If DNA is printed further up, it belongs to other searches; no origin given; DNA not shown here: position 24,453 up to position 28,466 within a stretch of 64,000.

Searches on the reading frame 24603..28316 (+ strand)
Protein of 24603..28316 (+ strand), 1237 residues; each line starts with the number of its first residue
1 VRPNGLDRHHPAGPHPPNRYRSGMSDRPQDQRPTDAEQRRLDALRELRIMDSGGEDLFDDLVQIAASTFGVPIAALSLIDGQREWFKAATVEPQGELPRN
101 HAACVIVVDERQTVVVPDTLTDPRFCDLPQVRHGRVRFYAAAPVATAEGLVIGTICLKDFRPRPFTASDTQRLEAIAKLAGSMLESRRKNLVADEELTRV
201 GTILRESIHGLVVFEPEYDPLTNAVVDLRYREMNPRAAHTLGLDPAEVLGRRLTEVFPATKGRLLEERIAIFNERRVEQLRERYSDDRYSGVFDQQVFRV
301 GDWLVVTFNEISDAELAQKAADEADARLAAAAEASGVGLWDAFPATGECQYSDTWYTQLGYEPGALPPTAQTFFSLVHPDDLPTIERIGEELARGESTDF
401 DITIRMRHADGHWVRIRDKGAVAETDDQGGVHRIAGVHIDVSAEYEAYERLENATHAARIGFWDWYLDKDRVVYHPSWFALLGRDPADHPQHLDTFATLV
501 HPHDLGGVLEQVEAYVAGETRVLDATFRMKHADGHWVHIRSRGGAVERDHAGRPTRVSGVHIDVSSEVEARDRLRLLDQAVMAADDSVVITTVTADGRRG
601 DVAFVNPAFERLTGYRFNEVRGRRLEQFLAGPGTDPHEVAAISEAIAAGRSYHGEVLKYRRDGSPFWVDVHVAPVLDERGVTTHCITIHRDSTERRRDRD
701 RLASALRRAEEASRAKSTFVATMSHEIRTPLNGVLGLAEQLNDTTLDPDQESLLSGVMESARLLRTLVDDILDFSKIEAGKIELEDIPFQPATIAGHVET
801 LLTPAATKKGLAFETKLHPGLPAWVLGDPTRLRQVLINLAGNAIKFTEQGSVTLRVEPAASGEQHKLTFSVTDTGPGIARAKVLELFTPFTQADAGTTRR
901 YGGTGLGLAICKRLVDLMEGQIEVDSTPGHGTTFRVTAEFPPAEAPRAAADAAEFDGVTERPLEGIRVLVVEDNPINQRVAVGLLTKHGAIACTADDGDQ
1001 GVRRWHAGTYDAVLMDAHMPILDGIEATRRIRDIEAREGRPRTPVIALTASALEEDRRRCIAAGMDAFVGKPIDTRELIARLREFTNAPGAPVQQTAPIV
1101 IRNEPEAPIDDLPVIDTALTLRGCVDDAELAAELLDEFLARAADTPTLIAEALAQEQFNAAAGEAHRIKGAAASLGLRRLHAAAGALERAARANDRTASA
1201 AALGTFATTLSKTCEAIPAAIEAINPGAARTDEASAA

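Call 35: search_protein_families(library=pfam, proteins=[window:24603-28316:+], max_evalue=0.001)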
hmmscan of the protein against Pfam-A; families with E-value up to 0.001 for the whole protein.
window:24603-28316:+ (1237 aa): 14 families
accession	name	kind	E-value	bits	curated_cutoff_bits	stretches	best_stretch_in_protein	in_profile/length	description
PF08447.18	PAS_3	-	1.9e-44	150.2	25.6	3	474-561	4-89/89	PAS fold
PF02518.31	HATPase_c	-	1.1e-31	109.9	26.4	1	827-939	1-108/111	Histidine kinase-, DNA gyrase B-, and HSP90-like ATPase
PF13426.13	PAS_9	-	4.1e-27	94.9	27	1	596-694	10-103/103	PAS domain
PF00072.30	Response_reg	-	1.4e-24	86.8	30.2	1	968-1082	1-110/111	Response regulator receiver domain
PF00512.31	HisKA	-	8.6e-20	71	26.9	1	715-780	1-66/66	His Kinase A (phospho-acceptor) domain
PF00989.32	PAS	-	3.7e-19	69.2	22.6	1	594-691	16-112/113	PAS fold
PF01590.32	GAF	-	1.6e-17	64.7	22.4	1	55-181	3-130/133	GAF domain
PF08448.16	PAS_4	-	8e-16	58.7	23.1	2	591-697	8-110/110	PAS fold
PF01627.28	Hpt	-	2.8e-12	47.1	24.6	1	1133-1210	1-78/84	Hpt domain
PF13185.12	GAF_2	-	1.9e-11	44.7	28.6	1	55-185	5-136/136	GAF domain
PF13188.13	PAS_8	-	1.1e-07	31.9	21.8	0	584-630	10-48/65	PAS domain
PF13492.12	GAF_3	-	8.9e-06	26.6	27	1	55-185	3-128/129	GAF domain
PF21043.3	Rv3651-like_C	-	3.8e-05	23.9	31.1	0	375-416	49-87/118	Rv3651-like, C-terminal domain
PF13581.12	HATPase_c_2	-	0.00053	20.4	27.4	0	842-936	42-125/127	Histidine kinase-like ATPase domain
